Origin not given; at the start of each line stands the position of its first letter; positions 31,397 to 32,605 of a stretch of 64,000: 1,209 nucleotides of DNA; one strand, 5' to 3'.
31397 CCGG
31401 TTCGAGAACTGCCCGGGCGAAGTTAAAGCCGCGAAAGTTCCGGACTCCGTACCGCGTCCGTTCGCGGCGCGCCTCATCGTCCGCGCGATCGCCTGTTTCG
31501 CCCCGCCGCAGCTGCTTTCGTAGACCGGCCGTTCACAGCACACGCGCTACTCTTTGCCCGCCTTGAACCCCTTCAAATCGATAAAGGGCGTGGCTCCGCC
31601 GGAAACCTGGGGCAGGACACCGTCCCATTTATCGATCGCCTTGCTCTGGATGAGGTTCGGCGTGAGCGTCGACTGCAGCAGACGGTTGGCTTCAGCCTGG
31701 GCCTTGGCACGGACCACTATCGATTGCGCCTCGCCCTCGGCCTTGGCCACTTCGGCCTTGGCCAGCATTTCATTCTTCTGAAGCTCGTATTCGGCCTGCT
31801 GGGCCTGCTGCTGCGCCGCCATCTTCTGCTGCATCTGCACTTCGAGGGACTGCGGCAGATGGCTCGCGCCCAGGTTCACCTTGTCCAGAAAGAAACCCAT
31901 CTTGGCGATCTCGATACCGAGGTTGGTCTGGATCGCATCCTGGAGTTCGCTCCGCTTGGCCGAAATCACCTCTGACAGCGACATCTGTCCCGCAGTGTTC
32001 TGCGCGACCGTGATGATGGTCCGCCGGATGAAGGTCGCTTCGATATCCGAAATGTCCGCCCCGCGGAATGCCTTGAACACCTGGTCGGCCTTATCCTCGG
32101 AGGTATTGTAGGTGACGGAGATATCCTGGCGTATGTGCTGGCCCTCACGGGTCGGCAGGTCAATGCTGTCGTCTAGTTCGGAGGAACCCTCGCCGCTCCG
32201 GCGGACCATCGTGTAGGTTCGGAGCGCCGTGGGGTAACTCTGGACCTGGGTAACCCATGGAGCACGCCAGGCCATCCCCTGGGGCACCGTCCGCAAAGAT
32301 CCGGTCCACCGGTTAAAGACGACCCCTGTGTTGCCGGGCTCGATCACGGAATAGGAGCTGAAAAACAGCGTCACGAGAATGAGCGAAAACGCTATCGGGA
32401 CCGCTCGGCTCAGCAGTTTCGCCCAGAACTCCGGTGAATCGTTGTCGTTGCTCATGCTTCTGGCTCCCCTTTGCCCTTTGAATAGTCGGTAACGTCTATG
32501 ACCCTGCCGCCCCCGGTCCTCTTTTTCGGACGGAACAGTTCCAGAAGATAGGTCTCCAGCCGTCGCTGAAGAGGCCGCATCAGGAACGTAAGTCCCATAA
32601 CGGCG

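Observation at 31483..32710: SPFH/small-membrane-protein cassette flanked by 34-bp perfect direct repeats duplicating a gene 3' end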

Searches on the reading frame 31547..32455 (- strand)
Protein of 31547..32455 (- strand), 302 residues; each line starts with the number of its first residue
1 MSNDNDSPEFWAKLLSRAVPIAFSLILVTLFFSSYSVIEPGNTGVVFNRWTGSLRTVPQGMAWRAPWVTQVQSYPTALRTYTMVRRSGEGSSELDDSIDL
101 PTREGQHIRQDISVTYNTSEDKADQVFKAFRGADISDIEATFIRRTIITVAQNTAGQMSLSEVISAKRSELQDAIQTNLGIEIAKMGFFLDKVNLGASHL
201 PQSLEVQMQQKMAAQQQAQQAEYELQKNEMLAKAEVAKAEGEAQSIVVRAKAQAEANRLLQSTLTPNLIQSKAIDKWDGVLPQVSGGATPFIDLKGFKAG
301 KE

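Call 4: search_protein_families(library=pfam, proteins=[window:31547-32455:-], max_evalue=0.01)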
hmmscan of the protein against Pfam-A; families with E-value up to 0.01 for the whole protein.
window:31547-32455:- (302 aa): 1 family
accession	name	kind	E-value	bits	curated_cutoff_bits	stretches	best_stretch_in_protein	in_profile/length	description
PF01145.31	Band_7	-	1.6e-27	97.1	23.6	1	37-227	2-174/176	SPFH domain / Band 7 family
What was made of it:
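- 31547..32455 (-): SPFH/Band-7 (prohibitin/HflK/QmcA-like) membrane-scaffold gene, 302 aa. Pfam PF01145, E 1.6e-27 (call 4).
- Checked: The 1160 nt between the copies hold an SPFH/Band_7 gene at 31547-32455(-) (Pfam PF01145, E 1.6e-27, call 4) and a 61-aa ORF at 32452-32637(-).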

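Call 7: find_encoding_contigs(protein=window:31550-32455:-, flank=10000, max_places=10)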
Protein window:31550-32455:- (302 aa): 1 contig read that carries it; 1 place shown.
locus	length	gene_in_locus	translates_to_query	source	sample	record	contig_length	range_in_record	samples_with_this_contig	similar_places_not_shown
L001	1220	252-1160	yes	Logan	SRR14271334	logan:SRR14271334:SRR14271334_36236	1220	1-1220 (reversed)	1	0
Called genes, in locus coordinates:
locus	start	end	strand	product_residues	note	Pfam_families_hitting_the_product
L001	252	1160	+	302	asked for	PF01145:Band_7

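Call 30: find_homologous_proteins(query=window:31550-32455:-)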
Query window:31550-32455:- (302 aa): 1427 proteins with E <= 0.001 among 3871 candidates; the best 120 are listed.
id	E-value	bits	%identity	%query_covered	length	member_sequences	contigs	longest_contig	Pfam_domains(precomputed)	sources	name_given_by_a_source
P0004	1.3e-191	653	100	100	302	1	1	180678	PF01145.32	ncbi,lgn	-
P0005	1.2e-163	561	86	100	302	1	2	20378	PF01145.32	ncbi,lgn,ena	-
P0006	3.4e-162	557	86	100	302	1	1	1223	PF01145.32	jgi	jgi:regulator of protease activity HflC (stomatin/prohibitin superfamily)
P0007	1.2e-161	555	85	100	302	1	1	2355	PF01145.32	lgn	-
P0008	9.9e-161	552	84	100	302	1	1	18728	PF01145.32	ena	-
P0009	1.7e-157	541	82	99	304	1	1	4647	PF01145.32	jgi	jgi:regulator of protease activity HflC (stomatin/prohibitin superfamily)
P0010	1.8e-157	541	82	99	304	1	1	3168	PF01145.32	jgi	jgi:regulator of protease activity HflC (stomatin/prohibitin superfamily)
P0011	3.3e-157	540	83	100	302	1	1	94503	PF01145.32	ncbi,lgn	ncbi:SPFH domain-containing protein [Bdellovibrionota bacterium FG-1]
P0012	3.3e-157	540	82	100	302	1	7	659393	PF01145.32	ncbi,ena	-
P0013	4.4e-157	540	82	99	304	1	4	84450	PF01145.32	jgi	jgi:regulator of protease activity HflC (stomatin/prohibitin superfamily)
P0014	5.3e-157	540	82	100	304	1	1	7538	PF01145.32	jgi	jgi:regulator of protease activity HflC (stomatin/prohibitin superfamily)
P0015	6.6e-157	539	83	99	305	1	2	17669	PF01145.32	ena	-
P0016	6.8e-157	539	83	98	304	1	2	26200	PF01145.32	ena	-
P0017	8.8e-157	539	82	100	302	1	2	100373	PF01145.32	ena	-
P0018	1.3e-156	538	83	100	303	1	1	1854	PF01145.32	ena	-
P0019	2.7e-156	537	82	100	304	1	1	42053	PF01145.32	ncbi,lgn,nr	ncbi:MAG: hypothetical protein H7222_09895 [Methylotenera sp.]|nr:hypothetical protein [Oligoflexia 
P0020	5.9e-156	536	83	98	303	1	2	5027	PF01145.32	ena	-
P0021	6.4e-156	536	82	99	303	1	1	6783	PF01145.32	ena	-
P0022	6.6e-156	536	83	99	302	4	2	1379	PF01145.32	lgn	-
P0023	1.4e-155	535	83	98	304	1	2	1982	PF01145.32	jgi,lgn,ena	-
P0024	1.9e-155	534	83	99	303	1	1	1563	PF01145.32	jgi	jgi:regulator of protease activity HflC (stomatin/prohibitin superfamily)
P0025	2.1e-155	534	82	99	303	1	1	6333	PF01145.32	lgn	-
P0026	3.3e-155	534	81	100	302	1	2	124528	PF01145.32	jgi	jgi:regulator of protease activity HflC (stomatin/prohibitin superfamily)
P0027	3.6e-155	533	82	100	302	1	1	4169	PF01145.32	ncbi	-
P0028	5.9e-155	533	82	98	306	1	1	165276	PF01145.32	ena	-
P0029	6.3e-155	533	83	100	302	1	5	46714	PF01145.32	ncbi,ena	-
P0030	1.6e-154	531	82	100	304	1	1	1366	PF01145.32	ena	-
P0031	2.2e-154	531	81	100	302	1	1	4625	PF01145.32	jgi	jgi:regulator of protease activity HflC (stomatin/prohibitin superfamily)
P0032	4.0e-154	530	82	100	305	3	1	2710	PF01145.32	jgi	jgi:regulator of protease activity HflC (stomatin/prohibitin superfamily)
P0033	6.2e-154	529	81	100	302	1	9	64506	PF01145.32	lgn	-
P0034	7.3e-154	529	83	100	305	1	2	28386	PF01145.32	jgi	jgi:regulator of protease activity HflC (stomatin/prohibitin superfamily)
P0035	7.5e-154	529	81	100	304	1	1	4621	PF01145.32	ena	-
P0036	9.6e-154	529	81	100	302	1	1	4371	PF01145.32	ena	-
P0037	2.2e-153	528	82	100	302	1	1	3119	PF01145.32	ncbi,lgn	-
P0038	2.3e-153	528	83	99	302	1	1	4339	PF01145.32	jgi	jgi:regulator of protease activity HflC (stomatin/prohibitin superfamily)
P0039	2.4e-153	527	81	98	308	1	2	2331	PF01145.32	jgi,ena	jgi:regulator of protease activity HflC (stomatin/prohibitin superfamily)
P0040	3.0e-153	527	82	98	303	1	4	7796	PF01145.32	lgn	-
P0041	3.2e-153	527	83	100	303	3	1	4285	PF01145.32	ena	-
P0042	3.5e-153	527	83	99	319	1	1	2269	PF01145.32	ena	-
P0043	4.6e-153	527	83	100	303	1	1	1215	PF01145.32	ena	-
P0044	5.2e-153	526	80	100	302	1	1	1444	PF01145.32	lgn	-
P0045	7.6e-153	526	82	100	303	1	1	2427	PF01145.32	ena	-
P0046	7.8e-153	526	82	99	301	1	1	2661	PF01145.32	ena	-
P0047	1.1e-152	525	80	100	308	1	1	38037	PF01145.32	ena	-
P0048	1.2e-152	525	81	100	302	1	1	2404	PF01145.32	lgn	-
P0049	1.3e-152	525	81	99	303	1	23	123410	PF01145.32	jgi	jgi:regulator of protease activity HflC (stomatin/prohibitin superfamily)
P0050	1.5e-152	525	82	100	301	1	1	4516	PF01145.32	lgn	-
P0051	1.6e-152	525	81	100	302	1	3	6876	PF01145.32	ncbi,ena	-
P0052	1.9e-152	525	80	100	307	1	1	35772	PF01145.32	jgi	jgi:regulator of protease activity HflC (stomatin/prohibitin superfamily)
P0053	2.1e-152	524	81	99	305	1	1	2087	PF01145.32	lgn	-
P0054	2.4e-152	524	81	100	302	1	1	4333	PF01145.32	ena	-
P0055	3.4e-152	524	81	98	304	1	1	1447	PF01145.32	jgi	jgi:regulator of protease activity HflC (stomatin/prohibitin superfamily)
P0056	4.5e-152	523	81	100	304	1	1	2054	PF01145.32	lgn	-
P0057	5.0e-152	523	80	100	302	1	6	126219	PF01145.32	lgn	-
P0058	5.6e-152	523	81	100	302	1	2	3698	PF01145.32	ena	-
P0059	6.0e-152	523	81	100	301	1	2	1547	PF01145.32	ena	-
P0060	6.1e-152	523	82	99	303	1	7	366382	PF01145.32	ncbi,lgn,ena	-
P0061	9.7e-152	522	82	100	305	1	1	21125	PF01145.32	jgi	jgi:regulator of protease activity HflC (stomatin/prohibitin superfamily)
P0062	1.2e-151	522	80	100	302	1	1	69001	PF01145.32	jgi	jgi:regulator of protease activity HflC (stomatin/prohibitin superfamily)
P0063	1.2e-151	522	82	99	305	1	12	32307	PF01145.32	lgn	-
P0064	1.7e-151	521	82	99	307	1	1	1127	PF01145.32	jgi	jgi:regulator of protease activity HflC (stomatin/prohibitin superfamily)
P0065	1.8e-151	521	80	100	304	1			PF01145.32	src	-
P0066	1.9e-151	521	82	99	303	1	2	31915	PF01145.32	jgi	jgi:regulator of protease activity HflC (stomatin/prohibitin superfamily)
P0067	2.0e-151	521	81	98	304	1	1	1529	PF01145.32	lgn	-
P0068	2.3e-151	521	81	98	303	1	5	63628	PF01145.32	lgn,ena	-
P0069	2.5e-151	521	81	99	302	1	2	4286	PF01145.32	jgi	jgi:regulator of protease activity HflC (stomatin/prohibitin superfamily)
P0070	2.6e-151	521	80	100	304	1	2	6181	PF01145.32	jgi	jgi:regulator of protease activity HflC (stomatin/prohibitin superfamily)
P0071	2.7e-151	521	81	100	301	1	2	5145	PF01145.32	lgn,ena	-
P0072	3.0e-151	521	81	99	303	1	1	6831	PF01145.32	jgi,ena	-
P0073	3.6e-151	520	82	99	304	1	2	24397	PF01145.32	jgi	jgi:regulator of protease activity HflC (stomatin/prohibitin superfamily)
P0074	3.8e-151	520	79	100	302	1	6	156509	PF01145.32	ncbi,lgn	-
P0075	4.2e-151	520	81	100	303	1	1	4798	PF01145.32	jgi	jgi:regulator of protease activity HflC (stomatin/prohibitin superfamily)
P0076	4.6e-151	520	81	97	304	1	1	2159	PF01145.32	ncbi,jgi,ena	jgi:regulator of protease activity HflC (stomatin/prohibitin superfamily)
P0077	4.8e-151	520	82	97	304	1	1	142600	PF01145.32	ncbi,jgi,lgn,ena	jgi:regulator of protease activity HflC (stomatin/prohibitin superfamily)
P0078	4.9e-151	520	81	99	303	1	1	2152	PF01145.32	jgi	-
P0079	5.5e-151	520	82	99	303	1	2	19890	PF01145.32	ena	-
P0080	5.7e-151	520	80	99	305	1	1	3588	PF01145.32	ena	-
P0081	6.2e-151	520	82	99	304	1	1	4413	PF01145.32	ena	-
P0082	6.7e-151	519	80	100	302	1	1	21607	PF01145.32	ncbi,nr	ncbi:MAG: hypothetical protein H7281_19225 [Bacteriovorax sp.]|nr:hypothetical protein [Bacteriovora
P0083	6.7e-151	519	82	99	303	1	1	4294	PF01145.32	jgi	jgi:regulator of protease activity HflC (stomatin/prohibitin superfamily)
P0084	7.4e-151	519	82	99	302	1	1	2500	PF01145.32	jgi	jgi:regulator of protease activity HflC (stomatin/prohibitin superfamily)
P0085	8.1e-151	519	82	99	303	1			PF01145.32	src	-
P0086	8.5e-151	519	82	99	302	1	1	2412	PF01145.32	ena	-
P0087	1.3e-150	519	82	99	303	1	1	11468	PF01145.32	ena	-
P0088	1.4e-150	518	80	99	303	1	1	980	PF01145.32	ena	-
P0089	1.5e-150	518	81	99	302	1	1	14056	PF01145.32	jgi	jgi:regulator of protease activity HflC (stomatin/prohibitin superfamily)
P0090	1.5e-150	518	81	99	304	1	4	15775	PF01145.32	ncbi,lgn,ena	-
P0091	1.6e-150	518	81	99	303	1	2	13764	PF01145.32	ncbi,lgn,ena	-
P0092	2.1e-150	518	80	98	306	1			PF01145.32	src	-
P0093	2.2e-150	518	82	99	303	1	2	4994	PF01145.32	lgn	-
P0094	2.3e-150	518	79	100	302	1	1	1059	PF01145.32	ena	-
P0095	2.3e-150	518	81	99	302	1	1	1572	PF01145.32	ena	-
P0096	2.5e-150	518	80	100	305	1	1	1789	PF01145.32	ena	-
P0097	2.8e-150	517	81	98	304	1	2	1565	PF01145.32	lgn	-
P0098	3.0e-150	517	80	100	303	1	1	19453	PF01145.32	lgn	-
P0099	3.1e-150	517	80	100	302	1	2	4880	PF01145.32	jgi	jgi:regulator of protease activity HflC (stomatin/prohibitin superfamily)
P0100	3.5e-150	517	80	99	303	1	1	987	PF01145.32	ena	-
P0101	4.0e-150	517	83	95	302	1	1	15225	PF01145.32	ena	-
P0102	4.1e-150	517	79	100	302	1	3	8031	PF01145.32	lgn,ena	-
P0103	5.5e-150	516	81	98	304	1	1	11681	PF01145.32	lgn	-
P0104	5.6e-150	516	79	100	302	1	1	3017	PF01145.32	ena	-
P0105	6.5e-150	516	82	96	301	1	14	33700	PF01145.32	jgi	jgi:regulator of protease activity HflC (stomatin/prohibitin superfamily)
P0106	7.7e-150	516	82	98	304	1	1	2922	PF01145.32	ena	-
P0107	7.8e-150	516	78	100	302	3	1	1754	PF01145.32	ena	-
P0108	8.5e-150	516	81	98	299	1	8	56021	PF01145.32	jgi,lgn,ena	-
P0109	1.1e-149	516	80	99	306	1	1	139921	PF01145.32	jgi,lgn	jgi:regulator of protease activity HflC (stomatin/prohibitin superfamily)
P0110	1.2e-149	515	80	99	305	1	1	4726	PF01145.32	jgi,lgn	-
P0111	1.5e-149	515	80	99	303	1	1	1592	PF01145.32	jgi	jgi:prohibitin 1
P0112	1.6e-149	515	78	100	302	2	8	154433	PF01145.32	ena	-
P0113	2.4e-149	514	79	100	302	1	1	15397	PF01145.32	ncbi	-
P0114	2.9e-149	514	80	99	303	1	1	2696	PF01145.32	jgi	jgi:regulator of protease activity HflC (stomatin/prohibitin superfamily)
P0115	2.9e-149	514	81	100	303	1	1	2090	PF01145.32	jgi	-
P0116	3.0e-149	514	80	99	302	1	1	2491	PF01145.32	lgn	-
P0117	3.4e-149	514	79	100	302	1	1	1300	PF01145.32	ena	-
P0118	3.6e-149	514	80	100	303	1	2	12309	PF01145.32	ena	-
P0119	3.9e-149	514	81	100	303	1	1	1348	PF01145.32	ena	-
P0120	4.1e-149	514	82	97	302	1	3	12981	PF01145.32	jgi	jgi:regulator of protease activity HflC (stomatin/prohibitin superfamily)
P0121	4.3e-149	514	80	100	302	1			PF01145.32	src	-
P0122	4.7e-149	513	80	99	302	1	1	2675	PF01145.32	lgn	-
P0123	5.0e-149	513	79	100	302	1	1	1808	PF01145.32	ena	-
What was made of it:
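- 31547..32455 (-): All of the best 120 listed clusters are 78-100% identical (call 30).
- Closest known: Prokaryotic SPFH operons. Different: The clade is unusually conserved, at 78-86% identity across the best 120 listed clusters (call 30).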

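Call 31: find_encoding_contigs(protein=P0005, flank=10000, max_places=3)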
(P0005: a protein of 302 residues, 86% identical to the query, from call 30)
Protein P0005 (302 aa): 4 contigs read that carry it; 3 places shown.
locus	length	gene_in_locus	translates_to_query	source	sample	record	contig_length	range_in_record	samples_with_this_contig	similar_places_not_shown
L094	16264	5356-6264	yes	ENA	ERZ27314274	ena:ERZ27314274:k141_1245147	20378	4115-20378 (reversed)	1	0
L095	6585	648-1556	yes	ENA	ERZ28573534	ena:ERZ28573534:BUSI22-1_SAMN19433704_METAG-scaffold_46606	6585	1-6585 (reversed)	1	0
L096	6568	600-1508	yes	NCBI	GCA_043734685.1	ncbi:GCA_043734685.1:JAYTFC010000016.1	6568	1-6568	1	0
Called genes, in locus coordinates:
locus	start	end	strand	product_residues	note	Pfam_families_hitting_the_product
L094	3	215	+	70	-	?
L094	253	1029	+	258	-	-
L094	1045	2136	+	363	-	PF00070:Pyr_redox (faint), PF07992:Pyr_redox_2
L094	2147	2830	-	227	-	PF12697:Abhydrolase_6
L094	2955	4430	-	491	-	PF00199:Catalase, PF06628:Catalase-rel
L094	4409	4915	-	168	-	PF12796:Ank_2, PF13857:Ank_5 (weak), PF00023:Ank (weak), PF13606:Ank_3 (weak), PF13637:Ank_4 (weak)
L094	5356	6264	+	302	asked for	PF01145:Band_7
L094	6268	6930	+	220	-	PF02798:GST_N, PF13417:GST_N_3, PF13409:GST_N_2, PF00043:GST_C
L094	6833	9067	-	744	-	PF21315:FAN1_HTH, PF16473:Rv2179c-like (faint), PF08774:VRR_NUC, PF00929:RNase_T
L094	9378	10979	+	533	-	PF13493:DUF4118 (weak), PF00512:HisKA, PF02518:HATPase_c, PF00072:Response_reg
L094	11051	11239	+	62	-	-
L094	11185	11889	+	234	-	PF00702:Hydrolase, PF13419:HAD_2, PF13242:Hydrolase_like (weak)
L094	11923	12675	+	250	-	PF00106:adh_short, PF08659:KR (weak), PF13561:adh_short_C2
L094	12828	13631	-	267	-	PF01435:Peptidase_M48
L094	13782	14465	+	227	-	-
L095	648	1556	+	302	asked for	PF01145:Band_7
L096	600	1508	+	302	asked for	PF01145:Band_7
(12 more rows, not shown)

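Call 32: find_encoding_contigs(protein=P0008, flank=10000, max_places=3)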
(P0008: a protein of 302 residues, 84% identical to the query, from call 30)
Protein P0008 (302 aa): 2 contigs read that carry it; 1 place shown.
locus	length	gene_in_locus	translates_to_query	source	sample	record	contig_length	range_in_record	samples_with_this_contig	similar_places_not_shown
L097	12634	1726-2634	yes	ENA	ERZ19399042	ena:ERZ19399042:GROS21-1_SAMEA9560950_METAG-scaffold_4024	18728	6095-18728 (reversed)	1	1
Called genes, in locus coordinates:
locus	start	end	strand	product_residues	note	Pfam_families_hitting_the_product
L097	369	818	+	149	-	-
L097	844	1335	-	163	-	-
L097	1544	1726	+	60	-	-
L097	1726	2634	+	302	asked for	PF01145:Band_7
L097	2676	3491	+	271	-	-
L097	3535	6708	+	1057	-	PF00082:Peptidase_S8, PF02225:PA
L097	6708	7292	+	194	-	PF04191:PEMT, PF04140:ICMT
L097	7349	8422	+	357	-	PF00817:IMS, PF11798:IMS_HHH (weak), PF21999:IMS_HHH_1, PF11799:IMS_C (weak)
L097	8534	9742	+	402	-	PF00155:Aminotran_1_2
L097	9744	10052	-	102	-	-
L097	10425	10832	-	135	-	-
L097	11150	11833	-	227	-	-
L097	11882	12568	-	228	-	-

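Call 33: find_encoding_contigs(protein=P0011, flank=10000, max_places=3)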
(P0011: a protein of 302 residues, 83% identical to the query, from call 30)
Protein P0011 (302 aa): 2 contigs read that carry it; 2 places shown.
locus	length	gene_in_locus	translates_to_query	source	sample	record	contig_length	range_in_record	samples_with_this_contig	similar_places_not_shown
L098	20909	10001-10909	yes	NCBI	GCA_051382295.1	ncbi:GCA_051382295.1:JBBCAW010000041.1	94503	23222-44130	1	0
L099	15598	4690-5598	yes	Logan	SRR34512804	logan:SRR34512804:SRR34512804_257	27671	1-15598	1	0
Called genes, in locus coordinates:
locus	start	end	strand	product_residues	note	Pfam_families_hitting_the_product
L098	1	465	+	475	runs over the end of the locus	PF00989:PAS, PF08448:PAS_4, PF13188:PAS_8 (weak), PF13426:PAS_9, PF02518:HATPase_c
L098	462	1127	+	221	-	PF00072:Response_reg, PF00196:GerE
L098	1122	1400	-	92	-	PF14522:Cytochrome_C7 (faint)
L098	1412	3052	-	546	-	PF00015:MCPsignal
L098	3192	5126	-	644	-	PF08497:Radical_SAM_N, PF04055:Radical_SAM, PF11842:DUF3362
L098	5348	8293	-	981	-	PF00176:SNF2-rel_dom, PF00271:Helicase_C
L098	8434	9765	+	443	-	-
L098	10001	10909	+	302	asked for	PF01145:Band_7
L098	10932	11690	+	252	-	-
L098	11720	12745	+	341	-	PF01636:APH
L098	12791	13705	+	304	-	PF03976:PPK2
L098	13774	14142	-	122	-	PF13442:Cytochrome_CBB3, PF00034:Cytochrom_C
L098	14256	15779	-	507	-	PF07992:Pyr_redox_2 (faint), PF00890:FAD_binding_2 (weak), PF01266:DAO (weak), PF12831:FAD_oxidored (faint), PF13450:NAD_binding_8 (weak), PF00732:GMC_oxred_N, PF05199:GMC_oxred_C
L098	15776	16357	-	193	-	PF10518:TAT_signal (weak)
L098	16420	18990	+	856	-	PF00270:DEAD, PF04851:ResIII (weak), PF22527:DEXQc_Suv3, PF00271:Helicase_C (weak), PF12029:DUF3516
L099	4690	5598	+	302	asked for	PF01145:Band_7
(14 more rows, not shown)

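Call 35: find_encoding_contigs(protein=P0006, flank=10000, max_places=5)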
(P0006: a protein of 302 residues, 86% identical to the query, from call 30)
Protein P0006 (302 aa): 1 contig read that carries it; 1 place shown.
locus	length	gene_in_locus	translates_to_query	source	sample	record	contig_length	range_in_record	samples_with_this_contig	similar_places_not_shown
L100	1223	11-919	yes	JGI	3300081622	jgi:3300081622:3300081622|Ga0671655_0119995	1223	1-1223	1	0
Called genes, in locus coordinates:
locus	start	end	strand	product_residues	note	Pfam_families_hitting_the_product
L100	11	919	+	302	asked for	PF01145:Band_7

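Call 36: find_encoding_contigs(protein=P0007, flank=10000, max_places=5)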
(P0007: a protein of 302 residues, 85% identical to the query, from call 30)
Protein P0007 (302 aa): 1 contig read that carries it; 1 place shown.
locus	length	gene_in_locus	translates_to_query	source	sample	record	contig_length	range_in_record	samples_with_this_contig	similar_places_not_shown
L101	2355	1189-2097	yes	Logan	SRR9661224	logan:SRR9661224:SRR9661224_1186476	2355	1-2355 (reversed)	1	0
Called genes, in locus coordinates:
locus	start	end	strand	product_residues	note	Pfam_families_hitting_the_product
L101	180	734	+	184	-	PF14366:DUF4410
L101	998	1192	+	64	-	-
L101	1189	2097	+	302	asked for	PF01145:Band_7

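Call 59: search_protein_families(library=padloc, proteins=[window:31550-32455:-], max_evalue=0.01)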
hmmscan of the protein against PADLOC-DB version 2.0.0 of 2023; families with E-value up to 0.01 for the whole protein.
window:31550-32455:- (302 aa): 2 families
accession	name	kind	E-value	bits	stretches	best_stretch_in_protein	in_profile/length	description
PDLC04144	HEC-01B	-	0.00029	18.1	1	126-236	10-109/395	-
PDLC04159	HEC-07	-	0.0073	13.1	1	164-262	277-377/531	-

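Call 60: search_protein_families(library=ncbifam, proteins=[window:31550-32455:-], max_evalue=0.01)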
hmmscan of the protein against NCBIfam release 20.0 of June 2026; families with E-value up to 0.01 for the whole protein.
window:31550-32455:- (302 aa): 1 family
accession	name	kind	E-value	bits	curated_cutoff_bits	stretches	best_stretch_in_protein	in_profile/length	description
NF008181.0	PRK10930.1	equivalog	1e-05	24.6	660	1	12-255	74-295/419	FtsH protease activity modulator HflK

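Call 69: search_solved_structures(query=window:31550-32455:-, max_evalue=0.001)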
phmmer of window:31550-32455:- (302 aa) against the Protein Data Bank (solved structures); distinct sequences matched with E-value up to 0.001: 6.
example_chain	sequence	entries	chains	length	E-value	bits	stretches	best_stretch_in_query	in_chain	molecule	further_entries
8z5g_A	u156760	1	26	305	3.8e-06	30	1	54-260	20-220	Protein QmcA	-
8rrh_A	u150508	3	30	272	1.6e-05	27.9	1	133-256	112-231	Prohibitin 1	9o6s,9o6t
9o9z_A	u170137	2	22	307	2e-05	27.6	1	134-256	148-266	Prohibitin 1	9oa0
9unl_E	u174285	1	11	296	2.2e-05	27.5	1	140-256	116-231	Prohibitin 1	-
9urz_B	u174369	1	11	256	4.8e-05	26.4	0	18-257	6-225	Prohibitin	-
9urz_D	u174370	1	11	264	0.00033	23.6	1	147-250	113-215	Prohibitin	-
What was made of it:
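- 31547..32455 (-): PDB sequence hits: QmcA 3.8e-6 and prohibitin 1.6e-5 (call 69).
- On SPFH / Band 7 superfamily: PDB sequence matches are only distant: QmcA 3.8e-6 and prohibitin 1.6e-5 (call 69).
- Closest known: Prokaryotic SPFH operons. Same: Sequence matches to QmcA and prohibitin structures are distant (call 69).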
